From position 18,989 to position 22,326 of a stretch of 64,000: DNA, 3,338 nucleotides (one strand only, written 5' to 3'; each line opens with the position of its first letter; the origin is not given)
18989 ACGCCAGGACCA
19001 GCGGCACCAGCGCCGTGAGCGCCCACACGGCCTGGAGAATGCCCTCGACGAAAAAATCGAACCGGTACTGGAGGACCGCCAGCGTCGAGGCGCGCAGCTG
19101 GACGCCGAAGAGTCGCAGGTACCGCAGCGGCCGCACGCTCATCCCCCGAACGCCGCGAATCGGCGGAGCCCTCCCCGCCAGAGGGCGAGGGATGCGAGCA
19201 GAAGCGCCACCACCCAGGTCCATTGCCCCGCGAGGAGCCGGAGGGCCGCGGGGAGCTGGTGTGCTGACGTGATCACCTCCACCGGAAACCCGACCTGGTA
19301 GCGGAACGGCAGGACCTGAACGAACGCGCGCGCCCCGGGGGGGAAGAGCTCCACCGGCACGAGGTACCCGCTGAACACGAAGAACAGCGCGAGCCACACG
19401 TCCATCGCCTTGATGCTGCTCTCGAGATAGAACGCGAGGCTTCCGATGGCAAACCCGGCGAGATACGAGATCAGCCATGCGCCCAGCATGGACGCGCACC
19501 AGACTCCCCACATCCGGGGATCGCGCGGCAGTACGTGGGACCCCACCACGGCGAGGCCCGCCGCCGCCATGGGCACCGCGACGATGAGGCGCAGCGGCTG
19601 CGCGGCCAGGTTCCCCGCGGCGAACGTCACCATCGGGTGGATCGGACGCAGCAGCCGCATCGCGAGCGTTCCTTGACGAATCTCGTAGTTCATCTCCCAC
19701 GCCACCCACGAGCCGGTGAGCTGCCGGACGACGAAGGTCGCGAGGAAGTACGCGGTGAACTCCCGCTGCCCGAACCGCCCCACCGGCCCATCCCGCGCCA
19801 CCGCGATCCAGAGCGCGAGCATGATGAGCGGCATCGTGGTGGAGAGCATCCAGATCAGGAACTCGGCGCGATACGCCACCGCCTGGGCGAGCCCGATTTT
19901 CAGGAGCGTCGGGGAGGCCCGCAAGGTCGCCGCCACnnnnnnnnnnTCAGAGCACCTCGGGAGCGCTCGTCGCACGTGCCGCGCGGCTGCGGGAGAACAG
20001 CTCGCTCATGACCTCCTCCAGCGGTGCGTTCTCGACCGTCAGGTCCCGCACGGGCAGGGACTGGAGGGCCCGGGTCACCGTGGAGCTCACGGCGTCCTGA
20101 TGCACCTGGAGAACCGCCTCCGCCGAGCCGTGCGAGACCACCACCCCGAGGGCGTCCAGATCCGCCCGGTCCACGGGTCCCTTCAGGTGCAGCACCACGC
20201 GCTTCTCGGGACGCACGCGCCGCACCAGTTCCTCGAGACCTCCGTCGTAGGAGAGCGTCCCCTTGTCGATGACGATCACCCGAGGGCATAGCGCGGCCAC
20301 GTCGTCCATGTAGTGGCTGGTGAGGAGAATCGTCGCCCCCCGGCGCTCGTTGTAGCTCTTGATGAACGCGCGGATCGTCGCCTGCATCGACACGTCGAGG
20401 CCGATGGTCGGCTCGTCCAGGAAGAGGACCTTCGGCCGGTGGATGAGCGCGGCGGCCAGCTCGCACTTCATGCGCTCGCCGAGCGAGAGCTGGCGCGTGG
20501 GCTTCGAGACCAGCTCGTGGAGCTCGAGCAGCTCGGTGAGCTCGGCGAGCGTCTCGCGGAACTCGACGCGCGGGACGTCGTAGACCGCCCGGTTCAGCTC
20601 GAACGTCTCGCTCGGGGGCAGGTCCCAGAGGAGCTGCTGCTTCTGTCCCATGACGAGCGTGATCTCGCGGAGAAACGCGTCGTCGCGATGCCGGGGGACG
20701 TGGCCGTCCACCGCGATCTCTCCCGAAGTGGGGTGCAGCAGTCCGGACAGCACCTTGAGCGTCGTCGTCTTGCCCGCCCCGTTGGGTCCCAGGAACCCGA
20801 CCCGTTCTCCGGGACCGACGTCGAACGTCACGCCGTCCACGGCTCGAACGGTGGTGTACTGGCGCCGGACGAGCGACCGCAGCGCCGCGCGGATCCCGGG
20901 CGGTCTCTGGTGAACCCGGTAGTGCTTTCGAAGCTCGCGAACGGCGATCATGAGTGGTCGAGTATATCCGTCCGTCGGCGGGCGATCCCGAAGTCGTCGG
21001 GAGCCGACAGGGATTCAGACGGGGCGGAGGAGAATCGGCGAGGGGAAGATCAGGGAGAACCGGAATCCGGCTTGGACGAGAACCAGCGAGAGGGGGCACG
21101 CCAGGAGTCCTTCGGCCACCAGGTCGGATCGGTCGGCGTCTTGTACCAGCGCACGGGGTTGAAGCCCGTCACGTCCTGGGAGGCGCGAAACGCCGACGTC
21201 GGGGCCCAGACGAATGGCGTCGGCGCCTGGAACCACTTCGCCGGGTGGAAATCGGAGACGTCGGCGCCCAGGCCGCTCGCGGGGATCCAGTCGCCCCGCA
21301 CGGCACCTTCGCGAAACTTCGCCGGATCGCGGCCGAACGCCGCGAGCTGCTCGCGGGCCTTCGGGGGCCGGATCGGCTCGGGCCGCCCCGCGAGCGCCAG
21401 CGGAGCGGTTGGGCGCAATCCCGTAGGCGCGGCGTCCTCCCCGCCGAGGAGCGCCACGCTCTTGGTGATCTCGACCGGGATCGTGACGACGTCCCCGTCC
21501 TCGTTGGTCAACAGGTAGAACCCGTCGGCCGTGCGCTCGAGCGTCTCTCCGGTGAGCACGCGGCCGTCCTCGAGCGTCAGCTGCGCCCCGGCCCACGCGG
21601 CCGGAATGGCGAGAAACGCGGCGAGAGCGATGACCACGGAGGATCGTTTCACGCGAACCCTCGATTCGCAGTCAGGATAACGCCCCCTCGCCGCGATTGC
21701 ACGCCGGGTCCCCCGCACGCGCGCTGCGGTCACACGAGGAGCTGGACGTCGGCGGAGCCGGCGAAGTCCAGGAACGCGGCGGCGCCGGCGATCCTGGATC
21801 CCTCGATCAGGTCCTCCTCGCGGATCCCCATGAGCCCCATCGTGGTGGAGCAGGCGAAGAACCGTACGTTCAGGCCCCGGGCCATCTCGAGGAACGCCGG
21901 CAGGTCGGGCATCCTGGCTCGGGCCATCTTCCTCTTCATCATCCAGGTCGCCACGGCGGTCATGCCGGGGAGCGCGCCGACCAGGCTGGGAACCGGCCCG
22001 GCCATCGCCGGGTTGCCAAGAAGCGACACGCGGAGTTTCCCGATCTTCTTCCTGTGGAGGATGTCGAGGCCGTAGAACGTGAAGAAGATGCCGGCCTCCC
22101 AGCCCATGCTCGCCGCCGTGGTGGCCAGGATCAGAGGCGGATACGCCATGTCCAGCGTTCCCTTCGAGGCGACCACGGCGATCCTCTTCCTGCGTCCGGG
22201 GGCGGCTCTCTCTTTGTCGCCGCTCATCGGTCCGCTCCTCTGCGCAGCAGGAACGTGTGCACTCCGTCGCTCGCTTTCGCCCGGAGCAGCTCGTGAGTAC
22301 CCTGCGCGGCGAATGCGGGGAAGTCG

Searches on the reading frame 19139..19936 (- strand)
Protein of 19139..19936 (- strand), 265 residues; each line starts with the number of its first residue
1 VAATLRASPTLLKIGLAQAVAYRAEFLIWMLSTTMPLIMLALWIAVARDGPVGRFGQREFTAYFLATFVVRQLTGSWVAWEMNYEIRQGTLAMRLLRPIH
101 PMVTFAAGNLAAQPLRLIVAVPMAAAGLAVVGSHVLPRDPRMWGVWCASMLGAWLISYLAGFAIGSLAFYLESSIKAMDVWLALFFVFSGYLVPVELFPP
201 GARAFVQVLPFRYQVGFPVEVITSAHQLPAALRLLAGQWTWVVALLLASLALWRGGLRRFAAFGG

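Call 30: search_protein_families(library=pfam, proteins=[window:19139-19936:-], max_evalue=0.0001)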
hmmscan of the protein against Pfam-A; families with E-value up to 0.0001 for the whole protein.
window:19139-19936:- (265 aa): 2 families
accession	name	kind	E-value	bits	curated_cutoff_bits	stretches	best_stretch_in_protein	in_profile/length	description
PF06182.17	ABC2_membrane_6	-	7.5e-13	49.2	22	1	58-262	27-227/229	ABC-2 family transporter protein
PF01061.29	ABC2_membrane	-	3.7e-06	27.1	26.9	1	22-214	15-202/211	ABC-2 type transporter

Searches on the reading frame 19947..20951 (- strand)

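Call 30: search_protein_families(library=pfam, proteins=[window:19947-20951:-], max_evalue=0.0001)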
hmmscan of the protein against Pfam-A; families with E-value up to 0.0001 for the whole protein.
window:19947-20951:- (334 aa): 2 families
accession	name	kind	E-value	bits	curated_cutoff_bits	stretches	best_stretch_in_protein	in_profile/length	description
PF00005.33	ABC_tran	-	9.7e-29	101.2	25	1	39-182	2-136/137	ABC transporter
PF13304.12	AAA_21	-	9.1e-13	49.4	27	1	153-213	236-298/304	AAA domain, putative AbiEii toxin, Type IV TA system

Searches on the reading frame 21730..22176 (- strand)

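Call 31: search_protein_families(library=pfam, proteins=[window:21730-22176:-], max_evalue=0.0001)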
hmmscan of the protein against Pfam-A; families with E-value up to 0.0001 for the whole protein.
window:21730-22176:- (148 aa): 2 families
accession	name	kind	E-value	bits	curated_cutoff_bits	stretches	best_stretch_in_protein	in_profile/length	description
PF13686.11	DrsE_2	-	2.6e-41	141.6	25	1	1-147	7-156/156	DsrE/DsrF/DrsH-like family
PF02635.20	DsrE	-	2.9e-06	27.9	22.7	1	10-143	16-111/116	DsrE/DsrF-like family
